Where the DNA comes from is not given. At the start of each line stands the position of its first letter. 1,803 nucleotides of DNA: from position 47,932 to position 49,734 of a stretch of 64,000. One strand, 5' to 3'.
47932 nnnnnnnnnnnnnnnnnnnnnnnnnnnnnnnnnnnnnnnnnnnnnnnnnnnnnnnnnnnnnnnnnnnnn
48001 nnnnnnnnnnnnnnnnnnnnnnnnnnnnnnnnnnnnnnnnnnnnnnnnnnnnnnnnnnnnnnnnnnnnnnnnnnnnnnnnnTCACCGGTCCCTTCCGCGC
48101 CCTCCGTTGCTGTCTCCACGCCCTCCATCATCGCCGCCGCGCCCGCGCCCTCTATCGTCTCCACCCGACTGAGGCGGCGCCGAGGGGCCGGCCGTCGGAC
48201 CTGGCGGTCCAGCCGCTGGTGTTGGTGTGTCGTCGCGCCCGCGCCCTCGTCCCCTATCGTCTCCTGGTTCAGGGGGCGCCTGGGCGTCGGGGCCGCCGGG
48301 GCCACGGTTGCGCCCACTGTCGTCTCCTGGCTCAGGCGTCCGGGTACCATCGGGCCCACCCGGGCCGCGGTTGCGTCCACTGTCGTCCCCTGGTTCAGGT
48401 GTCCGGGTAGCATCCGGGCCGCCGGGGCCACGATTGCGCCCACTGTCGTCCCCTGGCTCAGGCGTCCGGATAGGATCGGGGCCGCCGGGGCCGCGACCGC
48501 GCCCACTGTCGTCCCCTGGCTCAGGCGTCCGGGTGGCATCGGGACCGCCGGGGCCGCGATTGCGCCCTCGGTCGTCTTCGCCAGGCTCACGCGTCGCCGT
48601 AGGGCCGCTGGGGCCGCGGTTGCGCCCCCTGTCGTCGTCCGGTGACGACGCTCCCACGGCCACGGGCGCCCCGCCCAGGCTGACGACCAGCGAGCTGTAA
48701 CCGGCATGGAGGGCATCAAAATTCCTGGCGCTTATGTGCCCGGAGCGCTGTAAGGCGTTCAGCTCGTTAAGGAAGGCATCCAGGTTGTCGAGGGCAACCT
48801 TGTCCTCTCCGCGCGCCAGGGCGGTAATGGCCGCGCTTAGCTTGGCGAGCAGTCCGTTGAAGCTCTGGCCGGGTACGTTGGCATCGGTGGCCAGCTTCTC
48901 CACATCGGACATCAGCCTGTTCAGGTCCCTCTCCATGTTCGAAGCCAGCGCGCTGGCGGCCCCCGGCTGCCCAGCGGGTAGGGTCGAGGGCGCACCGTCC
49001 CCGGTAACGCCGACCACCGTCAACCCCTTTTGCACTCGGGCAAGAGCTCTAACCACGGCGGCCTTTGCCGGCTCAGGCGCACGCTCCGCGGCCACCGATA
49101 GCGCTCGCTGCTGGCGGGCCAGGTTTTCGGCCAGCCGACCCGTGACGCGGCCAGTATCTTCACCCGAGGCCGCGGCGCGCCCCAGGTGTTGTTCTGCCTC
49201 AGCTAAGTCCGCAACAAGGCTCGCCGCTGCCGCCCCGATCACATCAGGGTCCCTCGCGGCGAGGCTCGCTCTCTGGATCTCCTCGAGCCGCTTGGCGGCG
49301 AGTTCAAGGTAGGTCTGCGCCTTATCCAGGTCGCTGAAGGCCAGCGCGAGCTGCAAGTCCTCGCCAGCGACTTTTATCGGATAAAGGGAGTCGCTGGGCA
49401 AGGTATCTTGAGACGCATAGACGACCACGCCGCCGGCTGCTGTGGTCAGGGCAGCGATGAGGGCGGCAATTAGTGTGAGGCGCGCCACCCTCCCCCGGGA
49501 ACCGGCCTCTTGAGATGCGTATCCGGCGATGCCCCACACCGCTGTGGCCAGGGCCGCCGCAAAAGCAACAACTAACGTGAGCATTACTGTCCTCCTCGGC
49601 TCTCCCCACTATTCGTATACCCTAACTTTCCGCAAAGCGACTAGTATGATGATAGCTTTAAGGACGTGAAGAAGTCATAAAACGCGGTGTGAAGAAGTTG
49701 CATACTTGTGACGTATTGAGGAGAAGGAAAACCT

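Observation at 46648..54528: ECF sigma / anti-sigma pair embedded in a tandem array of four DUF5667-type paralogues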

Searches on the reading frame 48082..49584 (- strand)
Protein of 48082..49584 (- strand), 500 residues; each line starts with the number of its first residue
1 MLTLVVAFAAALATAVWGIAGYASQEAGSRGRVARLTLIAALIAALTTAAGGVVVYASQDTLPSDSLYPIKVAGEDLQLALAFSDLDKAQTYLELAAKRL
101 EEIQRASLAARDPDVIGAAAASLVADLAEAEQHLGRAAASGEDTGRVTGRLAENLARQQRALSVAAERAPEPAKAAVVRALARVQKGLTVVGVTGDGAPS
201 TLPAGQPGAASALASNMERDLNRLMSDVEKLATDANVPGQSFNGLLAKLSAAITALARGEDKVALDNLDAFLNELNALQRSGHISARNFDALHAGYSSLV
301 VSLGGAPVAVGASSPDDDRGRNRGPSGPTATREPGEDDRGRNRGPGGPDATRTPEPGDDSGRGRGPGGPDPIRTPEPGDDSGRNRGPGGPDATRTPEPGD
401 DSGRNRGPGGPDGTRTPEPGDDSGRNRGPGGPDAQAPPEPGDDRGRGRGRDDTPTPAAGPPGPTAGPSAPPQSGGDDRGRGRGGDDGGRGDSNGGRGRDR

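Call 5: search_protein_families(library=pfam, proteins=[window:48082-49584:-], max_evalue=0.1)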
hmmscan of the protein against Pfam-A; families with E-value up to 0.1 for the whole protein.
window:48082-49584:- (500 aa): 4 families
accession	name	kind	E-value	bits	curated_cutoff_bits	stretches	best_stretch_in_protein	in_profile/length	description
PF18915.5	DUF5667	-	9.2e-11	42.5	27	1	61-170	2-97/99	Domain of unknown function (DUF5667)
PF22888.1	FIMAH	-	1.8e-06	28.9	24.8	1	224-295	4-75/81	FIMAH domain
PF04513.17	Baculo_PEP_C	-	0.019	15.5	38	1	211-276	37-98/140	Baculovirus polyhedron envelope protein, PEP, C terminus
PF10845.14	DUF2576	-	0.045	13.9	27.4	0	217-233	16-32/49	Protein of unknown function (DUF2576)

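Call 8: search_protein_families(library=ncbifam, proteins=[window:48082-49584:-], max_evalue=0.1)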
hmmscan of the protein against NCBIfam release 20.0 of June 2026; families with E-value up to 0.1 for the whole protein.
window:48082-49584:- (500 aa): 0 families
